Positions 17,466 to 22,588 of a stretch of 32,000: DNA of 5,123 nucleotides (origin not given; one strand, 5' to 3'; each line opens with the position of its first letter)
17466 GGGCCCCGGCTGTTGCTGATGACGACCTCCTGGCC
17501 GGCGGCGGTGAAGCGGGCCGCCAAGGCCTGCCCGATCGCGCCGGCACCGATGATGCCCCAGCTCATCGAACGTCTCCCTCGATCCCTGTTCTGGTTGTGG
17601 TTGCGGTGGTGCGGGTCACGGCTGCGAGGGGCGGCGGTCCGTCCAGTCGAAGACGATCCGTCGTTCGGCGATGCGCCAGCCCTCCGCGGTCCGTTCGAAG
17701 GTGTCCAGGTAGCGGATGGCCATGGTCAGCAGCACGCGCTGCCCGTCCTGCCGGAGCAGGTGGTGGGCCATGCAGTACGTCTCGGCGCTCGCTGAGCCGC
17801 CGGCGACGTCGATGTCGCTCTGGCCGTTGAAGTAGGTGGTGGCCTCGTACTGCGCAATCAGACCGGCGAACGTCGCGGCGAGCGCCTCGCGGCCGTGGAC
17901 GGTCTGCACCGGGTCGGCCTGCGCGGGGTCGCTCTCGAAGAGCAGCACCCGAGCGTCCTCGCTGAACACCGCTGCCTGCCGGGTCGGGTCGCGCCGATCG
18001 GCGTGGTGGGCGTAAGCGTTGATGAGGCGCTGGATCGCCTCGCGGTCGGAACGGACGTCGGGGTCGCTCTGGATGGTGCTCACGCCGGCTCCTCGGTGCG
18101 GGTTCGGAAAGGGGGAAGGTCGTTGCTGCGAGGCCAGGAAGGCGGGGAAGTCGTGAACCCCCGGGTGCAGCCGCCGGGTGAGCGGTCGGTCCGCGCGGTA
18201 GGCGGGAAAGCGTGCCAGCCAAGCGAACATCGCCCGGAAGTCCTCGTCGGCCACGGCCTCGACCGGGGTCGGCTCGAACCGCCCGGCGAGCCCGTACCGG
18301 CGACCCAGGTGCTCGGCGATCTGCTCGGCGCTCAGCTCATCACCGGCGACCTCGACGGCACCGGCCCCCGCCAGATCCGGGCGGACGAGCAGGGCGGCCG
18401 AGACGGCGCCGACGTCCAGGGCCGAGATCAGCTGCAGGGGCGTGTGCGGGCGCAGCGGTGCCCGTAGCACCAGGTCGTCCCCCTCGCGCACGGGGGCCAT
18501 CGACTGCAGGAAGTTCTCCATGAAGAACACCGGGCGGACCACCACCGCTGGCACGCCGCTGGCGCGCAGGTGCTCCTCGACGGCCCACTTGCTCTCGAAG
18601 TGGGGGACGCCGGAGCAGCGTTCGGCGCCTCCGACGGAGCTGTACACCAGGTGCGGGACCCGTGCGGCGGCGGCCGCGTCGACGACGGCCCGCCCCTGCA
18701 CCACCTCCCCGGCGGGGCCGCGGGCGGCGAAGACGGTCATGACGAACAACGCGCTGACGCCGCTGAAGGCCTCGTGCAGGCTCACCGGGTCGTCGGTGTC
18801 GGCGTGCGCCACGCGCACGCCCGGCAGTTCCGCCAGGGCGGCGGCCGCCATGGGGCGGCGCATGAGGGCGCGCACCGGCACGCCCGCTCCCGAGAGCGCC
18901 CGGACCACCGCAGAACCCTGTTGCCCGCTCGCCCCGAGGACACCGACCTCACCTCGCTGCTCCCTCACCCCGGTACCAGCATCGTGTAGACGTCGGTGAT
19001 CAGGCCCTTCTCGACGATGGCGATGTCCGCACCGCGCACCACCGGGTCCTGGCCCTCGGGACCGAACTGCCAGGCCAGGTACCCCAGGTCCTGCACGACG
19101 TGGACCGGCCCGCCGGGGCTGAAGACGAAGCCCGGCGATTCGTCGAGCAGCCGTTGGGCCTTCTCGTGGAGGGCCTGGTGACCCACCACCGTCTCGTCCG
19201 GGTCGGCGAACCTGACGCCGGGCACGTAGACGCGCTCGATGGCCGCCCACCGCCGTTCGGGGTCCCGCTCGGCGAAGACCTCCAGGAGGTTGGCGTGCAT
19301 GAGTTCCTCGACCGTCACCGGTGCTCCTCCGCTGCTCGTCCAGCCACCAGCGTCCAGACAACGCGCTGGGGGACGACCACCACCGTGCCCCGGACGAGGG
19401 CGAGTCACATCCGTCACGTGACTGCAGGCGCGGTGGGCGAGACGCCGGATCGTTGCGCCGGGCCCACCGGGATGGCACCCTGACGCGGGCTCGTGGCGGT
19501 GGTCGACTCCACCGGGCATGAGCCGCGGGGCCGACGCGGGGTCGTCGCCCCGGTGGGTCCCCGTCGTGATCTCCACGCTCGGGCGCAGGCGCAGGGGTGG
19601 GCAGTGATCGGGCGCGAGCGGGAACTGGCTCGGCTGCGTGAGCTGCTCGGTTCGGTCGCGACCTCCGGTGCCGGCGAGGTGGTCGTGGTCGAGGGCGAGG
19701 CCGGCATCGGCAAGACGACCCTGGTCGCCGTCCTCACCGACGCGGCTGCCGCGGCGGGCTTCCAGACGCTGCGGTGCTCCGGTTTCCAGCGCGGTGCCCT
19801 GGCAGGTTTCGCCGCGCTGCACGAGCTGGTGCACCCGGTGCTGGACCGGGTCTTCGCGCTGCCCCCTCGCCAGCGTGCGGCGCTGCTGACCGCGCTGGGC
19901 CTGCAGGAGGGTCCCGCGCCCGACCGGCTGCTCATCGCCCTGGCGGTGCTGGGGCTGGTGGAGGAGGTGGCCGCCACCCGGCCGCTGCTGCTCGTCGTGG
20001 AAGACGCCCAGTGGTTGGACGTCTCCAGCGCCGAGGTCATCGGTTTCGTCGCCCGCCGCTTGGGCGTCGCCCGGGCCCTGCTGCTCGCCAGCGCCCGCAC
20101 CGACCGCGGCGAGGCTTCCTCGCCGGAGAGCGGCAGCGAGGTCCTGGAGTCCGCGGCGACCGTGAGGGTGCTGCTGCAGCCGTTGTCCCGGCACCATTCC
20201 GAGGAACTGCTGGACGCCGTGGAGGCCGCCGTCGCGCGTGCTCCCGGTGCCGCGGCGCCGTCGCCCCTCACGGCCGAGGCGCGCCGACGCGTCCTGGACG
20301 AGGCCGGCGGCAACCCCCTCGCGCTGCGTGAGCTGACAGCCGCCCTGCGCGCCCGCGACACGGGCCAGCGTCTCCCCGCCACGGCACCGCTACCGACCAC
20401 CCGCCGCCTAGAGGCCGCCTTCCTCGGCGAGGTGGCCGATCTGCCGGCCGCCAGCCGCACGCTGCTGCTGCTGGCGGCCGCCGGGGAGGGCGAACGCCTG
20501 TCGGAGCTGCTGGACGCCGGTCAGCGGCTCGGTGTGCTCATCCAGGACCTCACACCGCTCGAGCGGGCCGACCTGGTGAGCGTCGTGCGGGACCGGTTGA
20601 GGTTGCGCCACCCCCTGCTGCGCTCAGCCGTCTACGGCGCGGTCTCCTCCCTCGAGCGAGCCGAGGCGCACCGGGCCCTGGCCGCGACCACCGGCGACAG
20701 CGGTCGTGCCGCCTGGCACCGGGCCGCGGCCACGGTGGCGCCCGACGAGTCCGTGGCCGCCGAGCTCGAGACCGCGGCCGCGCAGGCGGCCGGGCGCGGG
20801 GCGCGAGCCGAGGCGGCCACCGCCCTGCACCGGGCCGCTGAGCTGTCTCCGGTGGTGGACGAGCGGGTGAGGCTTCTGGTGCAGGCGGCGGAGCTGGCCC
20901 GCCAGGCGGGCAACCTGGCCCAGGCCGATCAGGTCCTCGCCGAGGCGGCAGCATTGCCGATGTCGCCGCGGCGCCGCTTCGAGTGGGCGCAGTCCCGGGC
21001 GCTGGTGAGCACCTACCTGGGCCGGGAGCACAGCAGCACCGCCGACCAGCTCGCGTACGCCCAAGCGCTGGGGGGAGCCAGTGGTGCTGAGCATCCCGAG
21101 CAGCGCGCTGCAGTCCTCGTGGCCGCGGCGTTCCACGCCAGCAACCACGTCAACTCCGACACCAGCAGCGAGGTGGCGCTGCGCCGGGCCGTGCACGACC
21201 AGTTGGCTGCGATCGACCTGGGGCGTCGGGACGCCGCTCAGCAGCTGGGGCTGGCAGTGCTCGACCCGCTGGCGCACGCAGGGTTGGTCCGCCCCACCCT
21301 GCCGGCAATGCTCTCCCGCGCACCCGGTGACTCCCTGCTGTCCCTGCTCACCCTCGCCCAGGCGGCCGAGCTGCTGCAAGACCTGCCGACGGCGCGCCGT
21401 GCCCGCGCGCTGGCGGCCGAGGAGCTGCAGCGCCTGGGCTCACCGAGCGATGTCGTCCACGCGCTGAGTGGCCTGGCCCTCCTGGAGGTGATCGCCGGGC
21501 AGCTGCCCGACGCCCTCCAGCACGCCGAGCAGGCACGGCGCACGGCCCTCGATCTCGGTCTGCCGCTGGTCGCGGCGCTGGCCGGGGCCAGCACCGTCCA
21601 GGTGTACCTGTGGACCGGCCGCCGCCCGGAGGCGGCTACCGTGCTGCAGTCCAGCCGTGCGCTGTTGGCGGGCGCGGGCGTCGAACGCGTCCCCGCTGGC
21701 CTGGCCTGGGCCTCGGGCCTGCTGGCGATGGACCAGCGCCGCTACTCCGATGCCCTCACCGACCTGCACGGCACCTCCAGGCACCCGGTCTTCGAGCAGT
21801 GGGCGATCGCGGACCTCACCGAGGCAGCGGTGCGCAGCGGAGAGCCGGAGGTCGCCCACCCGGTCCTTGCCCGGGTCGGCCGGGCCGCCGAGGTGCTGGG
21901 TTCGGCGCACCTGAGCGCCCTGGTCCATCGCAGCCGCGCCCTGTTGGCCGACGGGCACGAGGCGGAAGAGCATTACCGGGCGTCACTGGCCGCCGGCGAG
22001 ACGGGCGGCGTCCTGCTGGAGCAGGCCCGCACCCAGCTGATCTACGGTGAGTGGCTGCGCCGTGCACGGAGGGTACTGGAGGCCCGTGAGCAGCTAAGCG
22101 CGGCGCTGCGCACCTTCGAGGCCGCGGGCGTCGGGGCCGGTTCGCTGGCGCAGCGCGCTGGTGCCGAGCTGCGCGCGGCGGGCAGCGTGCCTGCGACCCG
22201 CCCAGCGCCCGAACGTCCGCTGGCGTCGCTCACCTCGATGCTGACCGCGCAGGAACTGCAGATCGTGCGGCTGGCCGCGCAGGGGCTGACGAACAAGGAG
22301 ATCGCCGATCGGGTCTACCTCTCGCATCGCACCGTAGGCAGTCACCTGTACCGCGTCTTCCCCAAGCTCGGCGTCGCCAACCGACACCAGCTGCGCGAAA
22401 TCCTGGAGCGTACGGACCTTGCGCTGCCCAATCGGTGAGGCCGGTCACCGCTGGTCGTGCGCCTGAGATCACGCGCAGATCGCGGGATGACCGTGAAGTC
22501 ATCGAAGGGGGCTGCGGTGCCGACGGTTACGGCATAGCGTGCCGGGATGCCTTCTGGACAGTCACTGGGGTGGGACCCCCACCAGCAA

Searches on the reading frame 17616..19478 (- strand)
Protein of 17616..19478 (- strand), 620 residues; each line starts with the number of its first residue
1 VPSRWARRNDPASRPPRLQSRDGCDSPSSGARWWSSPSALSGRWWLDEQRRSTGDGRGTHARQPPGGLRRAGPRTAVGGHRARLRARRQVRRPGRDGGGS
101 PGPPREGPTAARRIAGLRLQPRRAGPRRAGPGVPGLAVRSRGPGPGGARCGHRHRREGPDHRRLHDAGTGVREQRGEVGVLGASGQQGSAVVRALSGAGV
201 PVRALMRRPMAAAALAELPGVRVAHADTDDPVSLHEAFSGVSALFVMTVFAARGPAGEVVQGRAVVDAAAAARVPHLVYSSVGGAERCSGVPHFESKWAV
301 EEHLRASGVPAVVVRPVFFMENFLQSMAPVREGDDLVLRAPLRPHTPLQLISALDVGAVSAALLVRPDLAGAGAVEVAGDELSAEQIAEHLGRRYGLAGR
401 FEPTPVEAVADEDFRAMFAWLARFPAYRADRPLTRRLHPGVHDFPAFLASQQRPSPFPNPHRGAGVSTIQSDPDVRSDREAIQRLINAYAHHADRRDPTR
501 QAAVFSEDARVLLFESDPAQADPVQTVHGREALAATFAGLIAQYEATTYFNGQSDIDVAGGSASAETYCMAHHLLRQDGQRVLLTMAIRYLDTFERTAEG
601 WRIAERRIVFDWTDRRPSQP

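Call 9: search_protein_families(library=pfam, proteins=[window:17616-19478:-], max_evalue=0.01)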
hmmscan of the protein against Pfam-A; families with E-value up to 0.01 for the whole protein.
window:17616-19478:- (620 aa): 7 families
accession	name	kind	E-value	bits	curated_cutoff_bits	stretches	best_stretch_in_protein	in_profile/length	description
PF05368.20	NmrA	-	2e-47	162.6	27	1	177-411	4-250/298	NmrA-like family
PF13577.12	SnoaL_4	-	8.7e-21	74.7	24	1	477-607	4-126/126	SnoaL-like domain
PF13460.12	NAD_binding_10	-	1.6e-18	67.7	27.2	1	182-322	1-149/184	NAD(P)H-binding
PF01370.27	Epimerase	-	8.7e-06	25.7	20.9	1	180-254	3-76/240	NAD dependent epimerase/dehydratase family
PF14534.12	DUF4440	-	9.4e-05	23.3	25.2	1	482-603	1-107/107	Domain of unknown function (DUF4440)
PF12680.13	SnoaL_2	-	0.0024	18.9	27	1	488-598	3-95/102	SnoaL-like domain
PF13474.12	SnoaL_3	-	0.0097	16.7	22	0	482-604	1-112/121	SnoaL-like domain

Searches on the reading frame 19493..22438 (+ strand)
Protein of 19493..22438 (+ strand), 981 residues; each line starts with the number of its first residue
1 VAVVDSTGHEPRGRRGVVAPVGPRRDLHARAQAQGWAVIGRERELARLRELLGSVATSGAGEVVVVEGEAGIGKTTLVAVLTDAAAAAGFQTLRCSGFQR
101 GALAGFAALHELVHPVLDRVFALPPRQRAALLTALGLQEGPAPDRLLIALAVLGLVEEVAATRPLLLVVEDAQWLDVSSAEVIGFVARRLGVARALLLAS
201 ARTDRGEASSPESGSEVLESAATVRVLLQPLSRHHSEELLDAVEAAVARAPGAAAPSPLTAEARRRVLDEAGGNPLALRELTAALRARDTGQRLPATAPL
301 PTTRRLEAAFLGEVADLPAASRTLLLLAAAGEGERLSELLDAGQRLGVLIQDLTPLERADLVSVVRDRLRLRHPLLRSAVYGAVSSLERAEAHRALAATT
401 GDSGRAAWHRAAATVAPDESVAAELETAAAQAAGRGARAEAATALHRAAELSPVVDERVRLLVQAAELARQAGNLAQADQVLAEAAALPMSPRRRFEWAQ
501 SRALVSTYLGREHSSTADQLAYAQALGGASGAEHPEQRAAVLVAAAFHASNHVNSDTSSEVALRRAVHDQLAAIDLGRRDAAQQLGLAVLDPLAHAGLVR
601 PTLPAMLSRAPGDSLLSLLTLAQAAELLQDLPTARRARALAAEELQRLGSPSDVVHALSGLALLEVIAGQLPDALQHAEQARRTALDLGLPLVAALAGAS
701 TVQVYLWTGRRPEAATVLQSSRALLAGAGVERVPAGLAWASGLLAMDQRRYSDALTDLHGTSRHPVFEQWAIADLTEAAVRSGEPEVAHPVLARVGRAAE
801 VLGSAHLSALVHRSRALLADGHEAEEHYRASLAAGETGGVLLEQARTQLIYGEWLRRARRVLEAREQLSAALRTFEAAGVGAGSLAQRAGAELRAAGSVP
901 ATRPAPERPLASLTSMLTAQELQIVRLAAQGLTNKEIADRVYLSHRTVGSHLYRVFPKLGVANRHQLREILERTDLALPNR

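Call 10: search_protein_families(library=pfam, proteins=[window:19493-22438:+], max_evalue=0.01)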
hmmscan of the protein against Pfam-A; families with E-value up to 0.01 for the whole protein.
window:19493-22438:+ (981 aa): 11 families
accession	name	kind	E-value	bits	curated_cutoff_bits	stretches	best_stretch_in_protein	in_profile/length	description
PF13191.12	AAA_16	-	1.6e-19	71.4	32.6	1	38-193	2-162/167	AAA ATPase domain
PF00196.25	GerE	-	8.8e-15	54.5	23.5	1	916-967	2-53/57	Bacterial regulatory proteins, luxR family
PF08281.18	Sigma70_r4_2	-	5.9e-06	26.3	25.7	1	910-954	4-49/54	Sigma-70, region 4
PF05729.18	NACHT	-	0.00024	21.4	26.7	1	63-89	2-28/167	NACHT domain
PF13384.12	HTH_23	-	0.00026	21.1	24.6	1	921-948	7-34/50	Homeodomain-like domain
PF13604.12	AAA_30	-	0.00054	20.2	27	1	55-95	13-52/191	AAA domain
PF25199.1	nSTAND_NTPase5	-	0.00075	19.8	34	0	46-90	23-71/145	Novel STAND NTPase 5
PF13401.12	AAA_22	-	0.0011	19.8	27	1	63-186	7-104/130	AAA domain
PF13424.12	TPR_12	-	0.0041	17.7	30.1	1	617-684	5-74/77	Tetratricopeptide repeat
PF20720.3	nSTAND3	-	0.0042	17.2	27.2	1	62-98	18-54/155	Novel STAND NTPase 3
PF00931.28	NB-ARC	-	0.0044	16.7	23.5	0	52-79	9-36/248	NB-ARC domain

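Call 33: find_homologous_proteins(query=window:19493-22438:+, max_evalue=1e-30)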
Query window:19493-22438:+ (981 aa): 5067 proteins with E <= 1e-30 among 8000 candidates; the best 120 are listed.
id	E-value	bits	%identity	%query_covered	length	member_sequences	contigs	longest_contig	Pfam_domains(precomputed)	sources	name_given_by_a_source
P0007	0.0e+0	1915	100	96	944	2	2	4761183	PF00196.26,PF08281.19,PF13191.13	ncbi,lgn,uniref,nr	ncbi:helix-turn-helix transcriptional regulator [Kineococcus radiotolerans]|uniref:helix-turn-helix 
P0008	0.0e+0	1448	79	96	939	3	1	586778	PF00196.26,PF13191.13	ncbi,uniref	ncbi:ATP-binding protein [Kineococcus aurantiacus]|uniref:ATP-binding protein n=1 Tax=Kineococcus au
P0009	0.0e+0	1336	72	96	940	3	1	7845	PF00196.26,PF05729.19,PF08281.19,PF13191.13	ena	-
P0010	0.0e+0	1089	63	93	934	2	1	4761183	PF00196.26,PF13191.13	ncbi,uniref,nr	ncbi:ATP-binding protein [Kineococcus radiotolerans]|uniref:Regulatory protein LuxR n=1 Tax=Kineococ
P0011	0.0e+0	1083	63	98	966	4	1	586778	PF00196.26,PF13191.13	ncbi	ncbi:LuxR family transcriptional regulator [Kineococcus aurantiacus]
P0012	0.0e+0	1079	64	95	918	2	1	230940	PF00196.26,PF13191.13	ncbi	ncbi:helix-turn-helix transcriptional regulator [Kineococcus sp. NUM-3379]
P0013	0.0e+0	1024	60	95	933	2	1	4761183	PF00196.26,PF08281.19,PF13191.13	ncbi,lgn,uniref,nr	ncbi:helix-turn-helix transcriptional regulator [Kineococcus radiotolerans]|uniref:helix-turn-helix 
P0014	0.0e+0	1013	62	95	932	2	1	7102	PF00196.26,PF13191.13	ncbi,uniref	ncbi:helix-turn-helix transcriptional regulator [Kineococcus vitellinus]|uniref:helix-turn-helix tra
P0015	3.5e-255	868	72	66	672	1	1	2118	-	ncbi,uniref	ncbi:LuxR family transcriptional regulator, partial [Kineococcus vitellinus]|uniref:LuxR family tran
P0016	4.0e-240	818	53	95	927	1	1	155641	PF00196.26,PF13401.13,PF08281.19,PF13191.13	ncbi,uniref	ncbi:ATP-binding protein [Kineococcus sp. SYSU DK006]|uniref:ATP-binding protein n=1 Tax=Kineococcus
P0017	6.9e-237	807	53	95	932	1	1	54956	PF00196.26,PF08281.19,PF25199.2,PF13191.13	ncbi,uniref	ncbi:ATP-binding protein [Kineococcus sp. SYSU DK005]|uniref:ATP-binding protein n=1 Tax=Kineococcus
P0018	2.1e-232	792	53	96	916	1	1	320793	PF00196.26,PF13191.13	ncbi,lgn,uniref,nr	ncbi:helix-turn-helix transcriptional regulator [Kineococcus rhizosphaerae]|uniref:Regulatory LuxR f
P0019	1.8e-231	789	53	96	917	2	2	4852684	PF00196.26,PF05729.19,PF13191.13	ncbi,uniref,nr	ncbi:AAA family ATPase [Kineococcus aurantiacus]|uniref:DNA-binding NarL/FixJ family response regula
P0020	1.1e-222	760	51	95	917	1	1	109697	PF00196.26,PF08281.19,PF13191.13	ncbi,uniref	ncbi:ATP-binding protein [Kineococcus sp. SYSU DK003]|uniref:ATP-binding protein n=1 Tax=Kineococcus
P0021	1.3e-218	747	50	95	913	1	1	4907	PF00196.26,PF13191.13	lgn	-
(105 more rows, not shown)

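Call 35: find_encoding_contigs(protein=P0008, flank=10000, max_places=3)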
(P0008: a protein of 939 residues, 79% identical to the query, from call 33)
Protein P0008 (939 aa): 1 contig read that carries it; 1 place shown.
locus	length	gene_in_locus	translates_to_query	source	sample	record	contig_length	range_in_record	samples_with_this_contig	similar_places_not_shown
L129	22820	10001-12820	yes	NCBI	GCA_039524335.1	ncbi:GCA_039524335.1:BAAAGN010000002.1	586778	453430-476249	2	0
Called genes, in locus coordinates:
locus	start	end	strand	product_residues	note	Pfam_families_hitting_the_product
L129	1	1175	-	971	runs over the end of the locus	PF13191:AAA_16, PF00196:GerE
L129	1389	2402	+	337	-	PF12833:HTH_18, PF00165:HTH_AraC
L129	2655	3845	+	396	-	PF00296:Bac_luciferase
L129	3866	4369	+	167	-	PF01047:MarR (weak), PF12802:MarR_2, PF13463:HTH_27 (weak)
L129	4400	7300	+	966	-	PF13191:AAA_16, PF00196:GerE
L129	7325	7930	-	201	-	PF03807:F420_oxidored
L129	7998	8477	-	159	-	PF13577:SnoaL_4, PF13474:SnoaL_3 (faint), PF14534:DUF4440 (weak)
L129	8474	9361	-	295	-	PF01370:Epimerase (weak), PF05368:NmrA, PF13460:NAD_binding_10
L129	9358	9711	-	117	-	PF12680:SnoaL_2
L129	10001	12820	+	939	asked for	PF13191:AAA_16, PF00196:GerE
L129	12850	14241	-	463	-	PF02687:FtsX (weak)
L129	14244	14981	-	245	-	PF00005:ABC_tran, PF02463:SMC_N (faint), PF13304:AAA_21 (faint)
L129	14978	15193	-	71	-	-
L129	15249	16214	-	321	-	PF20434:BD-FAE, PF07859:Abhydrolase_3, PF00326:Peptidase_S9 (weak)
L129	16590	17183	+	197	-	PF03446:NAD_binding_2 (weak), PF03807:F420_oxidored, PF10727:Rossmann-like (faint)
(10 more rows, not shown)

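Call 73: find_encoding_contigs(protein=P0009, flank=10000, max_places=2)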
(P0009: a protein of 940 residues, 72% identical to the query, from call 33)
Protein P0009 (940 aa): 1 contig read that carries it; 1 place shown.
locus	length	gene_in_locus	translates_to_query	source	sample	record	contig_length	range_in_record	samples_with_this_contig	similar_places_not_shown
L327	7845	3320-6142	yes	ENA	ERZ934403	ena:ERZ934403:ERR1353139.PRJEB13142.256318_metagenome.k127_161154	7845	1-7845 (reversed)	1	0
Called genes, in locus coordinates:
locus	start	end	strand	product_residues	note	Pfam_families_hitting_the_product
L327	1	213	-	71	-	?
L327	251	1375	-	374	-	PF21036:EryCIII-like_N, PF06722:EryCIII-like_C, PF04101:Glyco_tran_28_C (weak), PF00201:UDPGT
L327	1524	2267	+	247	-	PF00440:TetR_N (weak), PF17929:TetR_C_34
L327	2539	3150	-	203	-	PF00440:TetR_N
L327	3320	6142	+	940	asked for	PF05729:NACHT (faint), PF13191:AAA_16, PF08281:Sigma70_r4_2 (faint), PF00196:GerE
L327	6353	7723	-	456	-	-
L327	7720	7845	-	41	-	?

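Call 74: find_encoding_contigs(protein=P0015, flank=10000, max_places=2)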
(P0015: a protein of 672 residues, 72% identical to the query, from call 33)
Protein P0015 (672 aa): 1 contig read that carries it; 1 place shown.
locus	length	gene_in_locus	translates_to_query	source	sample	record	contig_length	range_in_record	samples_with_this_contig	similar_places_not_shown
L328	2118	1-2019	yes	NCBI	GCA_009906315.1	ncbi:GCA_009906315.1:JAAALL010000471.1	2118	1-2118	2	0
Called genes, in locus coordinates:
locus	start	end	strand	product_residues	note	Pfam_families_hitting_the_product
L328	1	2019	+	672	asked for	?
